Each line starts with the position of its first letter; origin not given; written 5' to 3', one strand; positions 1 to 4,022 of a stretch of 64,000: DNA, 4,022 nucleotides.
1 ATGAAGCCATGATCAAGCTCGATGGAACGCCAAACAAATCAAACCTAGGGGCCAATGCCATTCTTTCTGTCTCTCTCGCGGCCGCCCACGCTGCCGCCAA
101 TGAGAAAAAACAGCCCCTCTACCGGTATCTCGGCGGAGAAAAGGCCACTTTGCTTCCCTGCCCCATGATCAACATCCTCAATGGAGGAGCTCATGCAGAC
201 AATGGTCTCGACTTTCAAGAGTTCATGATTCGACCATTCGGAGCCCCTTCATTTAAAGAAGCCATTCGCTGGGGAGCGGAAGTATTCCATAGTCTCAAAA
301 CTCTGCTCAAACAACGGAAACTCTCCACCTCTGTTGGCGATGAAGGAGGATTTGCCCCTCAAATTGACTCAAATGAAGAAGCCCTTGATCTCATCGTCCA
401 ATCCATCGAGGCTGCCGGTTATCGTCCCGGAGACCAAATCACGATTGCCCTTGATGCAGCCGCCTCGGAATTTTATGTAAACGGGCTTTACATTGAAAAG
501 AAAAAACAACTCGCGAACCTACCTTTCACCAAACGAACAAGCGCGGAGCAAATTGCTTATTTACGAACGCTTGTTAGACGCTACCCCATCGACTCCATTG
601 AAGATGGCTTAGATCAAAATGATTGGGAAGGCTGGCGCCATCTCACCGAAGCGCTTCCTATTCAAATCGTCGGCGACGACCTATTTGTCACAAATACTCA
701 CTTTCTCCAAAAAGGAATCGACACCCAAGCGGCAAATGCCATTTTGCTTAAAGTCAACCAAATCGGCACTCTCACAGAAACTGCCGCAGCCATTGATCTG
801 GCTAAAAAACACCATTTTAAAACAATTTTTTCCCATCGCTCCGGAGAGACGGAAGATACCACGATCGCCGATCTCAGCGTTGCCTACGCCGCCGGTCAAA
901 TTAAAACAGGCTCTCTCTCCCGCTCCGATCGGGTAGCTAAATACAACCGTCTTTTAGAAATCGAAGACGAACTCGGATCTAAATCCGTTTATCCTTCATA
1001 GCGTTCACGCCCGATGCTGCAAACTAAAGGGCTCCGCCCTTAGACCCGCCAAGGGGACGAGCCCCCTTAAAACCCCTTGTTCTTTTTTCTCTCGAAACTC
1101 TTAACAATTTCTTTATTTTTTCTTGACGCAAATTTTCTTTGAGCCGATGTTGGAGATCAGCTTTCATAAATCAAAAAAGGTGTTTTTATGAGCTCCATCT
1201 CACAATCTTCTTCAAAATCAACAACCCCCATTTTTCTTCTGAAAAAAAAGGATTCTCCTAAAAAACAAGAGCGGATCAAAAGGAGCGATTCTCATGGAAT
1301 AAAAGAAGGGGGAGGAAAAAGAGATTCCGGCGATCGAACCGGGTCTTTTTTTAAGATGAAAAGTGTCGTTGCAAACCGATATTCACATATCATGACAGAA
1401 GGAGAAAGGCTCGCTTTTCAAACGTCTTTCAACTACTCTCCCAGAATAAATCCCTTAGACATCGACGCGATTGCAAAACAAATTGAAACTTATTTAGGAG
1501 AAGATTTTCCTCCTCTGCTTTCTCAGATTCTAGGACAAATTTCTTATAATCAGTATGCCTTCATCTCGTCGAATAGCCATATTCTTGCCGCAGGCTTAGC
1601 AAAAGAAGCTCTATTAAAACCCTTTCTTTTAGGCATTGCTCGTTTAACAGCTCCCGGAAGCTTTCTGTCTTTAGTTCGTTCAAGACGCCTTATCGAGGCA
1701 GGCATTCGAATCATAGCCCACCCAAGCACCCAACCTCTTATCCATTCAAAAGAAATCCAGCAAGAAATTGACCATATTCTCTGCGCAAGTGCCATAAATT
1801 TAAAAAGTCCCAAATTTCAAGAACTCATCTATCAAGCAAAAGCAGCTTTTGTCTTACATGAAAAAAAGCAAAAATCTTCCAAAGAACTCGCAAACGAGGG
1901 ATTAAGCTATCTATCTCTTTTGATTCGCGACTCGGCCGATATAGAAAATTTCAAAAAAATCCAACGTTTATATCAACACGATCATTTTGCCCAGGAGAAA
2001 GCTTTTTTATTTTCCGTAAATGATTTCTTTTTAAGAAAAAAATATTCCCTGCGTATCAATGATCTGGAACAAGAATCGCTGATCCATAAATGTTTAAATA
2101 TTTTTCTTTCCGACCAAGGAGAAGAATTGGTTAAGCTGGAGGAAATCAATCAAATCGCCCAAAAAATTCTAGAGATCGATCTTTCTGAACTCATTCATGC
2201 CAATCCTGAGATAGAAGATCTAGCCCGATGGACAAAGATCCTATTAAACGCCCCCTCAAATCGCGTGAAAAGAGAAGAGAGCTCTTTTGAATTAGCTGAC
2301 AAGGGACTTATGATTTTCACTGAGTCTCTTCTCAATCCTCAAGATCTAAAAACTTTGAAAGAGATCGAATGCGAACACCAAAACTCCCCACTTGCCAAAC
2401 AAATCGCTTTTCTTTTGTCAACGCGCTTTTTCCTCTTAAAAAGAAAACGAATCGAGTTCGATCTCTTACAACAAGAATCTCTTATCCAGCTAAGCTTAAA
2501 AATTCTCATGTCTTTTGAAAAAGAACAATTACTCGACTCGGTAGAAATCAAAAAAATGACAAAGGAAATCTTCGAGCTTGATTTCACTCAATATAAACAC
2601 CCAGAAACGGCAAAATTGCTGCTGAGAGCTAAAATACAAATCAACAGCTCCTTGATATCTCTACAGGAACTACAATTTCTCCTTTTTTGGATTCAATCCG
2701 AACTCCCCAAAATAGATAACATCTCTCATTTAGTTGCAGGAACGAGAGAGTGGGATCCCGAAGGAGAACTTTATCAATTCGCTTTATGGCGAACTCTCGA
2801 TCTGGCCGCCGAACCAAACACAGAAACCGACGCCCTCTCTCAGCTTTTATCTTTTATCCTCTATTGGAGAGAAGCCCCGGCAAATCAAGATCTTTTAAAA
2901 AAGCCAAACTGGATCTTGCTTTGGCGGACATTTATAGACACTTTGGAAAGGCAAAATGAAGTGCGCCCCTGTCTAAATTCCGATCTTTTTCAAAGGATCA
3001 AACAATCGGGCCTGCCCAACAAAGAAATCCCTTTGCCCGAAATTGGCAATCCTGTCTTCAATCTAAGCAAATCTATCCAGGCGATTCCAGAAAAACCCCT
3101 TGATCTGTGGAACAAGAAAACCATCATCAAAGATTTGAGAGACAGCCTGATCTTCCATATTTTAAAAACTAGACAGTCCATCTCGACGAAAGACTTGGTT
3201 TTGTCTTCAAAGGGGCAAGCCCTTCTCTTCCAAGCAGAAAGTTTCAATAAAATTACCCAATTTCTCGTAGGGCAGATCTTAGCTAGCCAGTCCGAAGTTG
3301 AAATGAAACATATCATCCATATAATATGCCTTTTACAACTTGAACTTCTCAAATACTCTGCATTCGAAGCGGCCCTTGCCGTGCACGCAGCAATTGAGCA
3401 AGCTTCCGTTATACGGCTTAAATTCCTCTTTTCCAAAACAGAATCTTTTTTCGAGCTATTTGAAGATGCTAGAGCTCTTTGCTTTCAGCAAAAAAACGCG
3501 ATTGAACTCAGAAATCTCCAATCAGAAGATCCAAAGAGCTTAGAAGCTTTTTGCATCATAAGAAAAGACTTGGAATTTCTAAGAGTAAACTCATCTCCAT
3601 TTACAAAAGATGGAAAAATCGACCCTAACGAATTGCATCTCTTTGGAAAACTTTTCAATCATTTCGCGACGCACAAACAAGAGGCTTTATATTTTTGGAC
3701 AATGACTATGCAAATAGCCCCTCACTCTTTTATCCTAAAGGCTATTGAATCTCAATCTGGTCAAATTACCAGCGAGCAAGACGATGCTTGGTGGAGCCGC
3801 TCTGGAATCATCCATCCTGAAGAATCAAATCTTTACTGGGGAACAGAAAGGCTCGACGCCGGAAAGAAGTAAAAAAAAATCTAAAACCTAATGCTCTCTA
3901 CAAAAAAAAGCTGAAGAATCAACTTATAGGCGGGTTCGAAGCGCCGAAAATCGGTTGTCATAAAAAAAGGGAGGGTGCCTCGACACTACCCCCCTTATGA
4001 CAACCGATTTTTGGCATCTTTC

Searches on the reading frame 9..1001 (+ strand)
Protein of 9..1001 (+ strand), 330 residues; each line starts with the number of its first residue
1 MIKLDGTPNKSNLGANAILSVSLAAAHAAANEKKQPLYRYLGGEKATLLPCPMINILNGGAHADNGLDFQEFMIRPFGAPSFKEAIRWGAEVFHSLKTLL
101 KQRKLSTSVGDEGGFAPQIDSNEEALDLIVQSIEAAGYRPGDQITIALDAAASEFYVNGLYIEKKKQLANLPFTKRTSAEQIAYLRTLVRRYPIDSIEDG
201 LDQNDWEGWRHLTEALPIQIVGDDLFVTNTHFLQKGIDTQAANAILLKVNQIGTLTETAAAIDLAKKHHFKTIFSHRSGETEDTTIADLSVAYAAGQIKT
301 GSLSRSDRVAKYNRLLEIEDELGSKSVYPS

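Call 8: search_protein_families(library=pfam, proteins=[window:9-1001:+], max_evalue=0.001)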
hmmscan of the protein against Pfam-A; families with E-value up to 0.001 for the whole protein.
window:9-1001:+ (330 aa): 3 families
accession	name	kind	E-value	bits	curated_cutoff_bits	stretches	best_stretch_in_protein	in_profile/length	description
PF00113.28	Enolase_C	-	1.8e-120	402.2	21.5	1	48-328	3-287/296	Enolase, C-terminal TIM barrel domain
PF03952.21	Enolase_N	-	1.8e-15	57.7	35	1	1-41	91-131/131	Enolase, N-terminal domain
PF13378.12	MR_MLE_C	-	9.6e-09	35.7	29.4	1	130-306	31-182/219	Enolase C-terminal domain-like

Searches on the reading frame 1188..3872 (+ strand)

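Call 8: search_protein_families(library=pfam, proteins=[window:1188-3872:+], max_evalue=0.001)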
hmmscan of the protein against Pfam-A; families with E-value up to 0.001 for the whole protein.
window:1188-3872:+ (894 aa): 1 family
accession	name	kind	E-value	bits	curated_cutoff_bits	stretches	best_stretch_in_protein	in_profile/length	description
PF00617.24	RasGEF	-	8.8e-08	32.7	23.1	1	677-806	37-170/181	RasGEF domain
